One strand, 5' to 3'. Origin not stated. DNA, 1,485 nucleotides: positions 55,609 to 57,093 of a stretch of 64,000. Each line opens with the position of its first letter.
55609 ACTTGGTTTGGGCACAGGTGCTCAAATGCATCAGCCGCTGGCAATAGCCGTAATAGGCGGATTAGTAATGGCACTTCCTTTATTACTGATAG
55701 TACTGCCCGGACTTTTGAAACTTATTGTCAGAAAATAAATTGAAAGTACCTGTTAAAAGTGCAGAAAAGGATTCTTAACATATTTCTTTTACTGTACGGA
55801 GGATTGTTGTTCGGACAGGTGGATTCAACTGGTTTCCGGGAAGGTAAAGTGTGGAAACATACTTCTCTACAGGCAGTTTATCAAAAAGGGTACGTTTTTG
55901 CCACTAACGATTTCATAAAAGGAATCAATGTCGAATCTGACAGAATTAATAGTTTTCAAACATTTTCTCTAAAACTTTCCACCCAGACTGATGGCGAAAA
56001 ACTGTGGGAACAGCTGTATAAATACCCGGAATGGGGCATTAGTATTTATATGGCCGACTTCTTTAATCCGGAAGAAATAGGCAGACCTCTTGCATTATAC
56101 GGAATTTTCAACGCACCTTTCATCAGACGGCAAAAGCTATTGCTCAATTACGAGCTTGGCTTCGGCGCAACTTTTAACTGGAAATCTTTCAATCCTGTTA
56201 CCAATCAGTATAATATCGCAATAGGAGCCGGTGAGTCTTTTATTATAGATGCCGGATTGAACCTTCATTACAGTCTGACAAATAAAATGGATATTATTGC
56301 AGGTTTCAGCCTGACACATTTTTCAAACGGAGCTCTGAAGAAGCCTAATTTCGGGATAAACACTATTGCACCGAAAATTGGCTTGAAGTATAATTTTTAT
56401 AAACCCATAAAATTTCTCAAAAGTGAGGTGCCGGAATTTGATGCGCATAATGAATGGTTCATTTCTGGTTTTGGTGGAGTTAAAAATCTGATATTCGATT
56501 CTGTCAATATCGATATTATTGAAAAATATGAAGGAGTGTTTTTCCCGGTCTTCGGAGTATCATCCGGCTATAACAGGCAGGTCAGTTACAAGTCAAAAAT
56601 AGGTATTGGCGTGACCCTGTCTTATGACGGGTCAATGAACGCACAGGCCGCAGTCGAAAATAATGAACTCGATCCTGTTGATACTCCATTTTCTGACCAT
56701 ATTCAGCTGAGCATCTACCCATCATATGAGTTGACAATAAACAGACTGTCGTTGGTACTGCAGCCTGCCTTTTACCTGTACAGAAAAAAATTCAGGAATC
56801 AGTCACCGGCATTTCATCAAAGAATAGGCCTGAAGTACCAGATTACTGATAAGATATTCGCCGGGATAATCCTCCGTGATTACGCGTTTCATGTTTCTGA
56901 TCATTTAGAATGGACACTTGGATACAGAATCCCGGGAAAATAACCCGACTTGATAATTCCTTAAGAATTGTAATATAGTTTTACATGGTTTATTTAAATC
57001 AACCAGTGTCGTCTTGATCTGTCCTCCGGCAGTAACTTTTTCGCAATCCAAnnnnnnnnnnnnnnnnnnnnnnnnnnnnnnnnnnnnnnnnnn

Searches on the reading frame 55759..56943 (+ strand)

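Call 3: search_protein_families(library=pfam, proteins=[window:55759-56943:+], max_evalue=0.01)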
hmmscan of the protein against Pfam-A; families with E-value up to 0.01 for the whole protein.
window:55759-56943:+ (394 aa): 1 family
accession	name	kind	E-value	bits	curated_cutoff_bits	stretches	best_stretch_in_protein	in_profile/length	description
PF09411.16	PagL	-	1.7e-12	48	23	1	71-206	5-132/136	Lipid A 3-O-deacylase (PagL)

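Call 4: search_protein_families(library=ncbifam, proteins=[window:55759-56943:+], max_evalue=0.01)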
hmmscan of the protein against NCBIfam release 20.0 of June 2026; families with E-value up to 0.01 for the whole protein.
window:55759-56943:+ (394 aa): 0 families
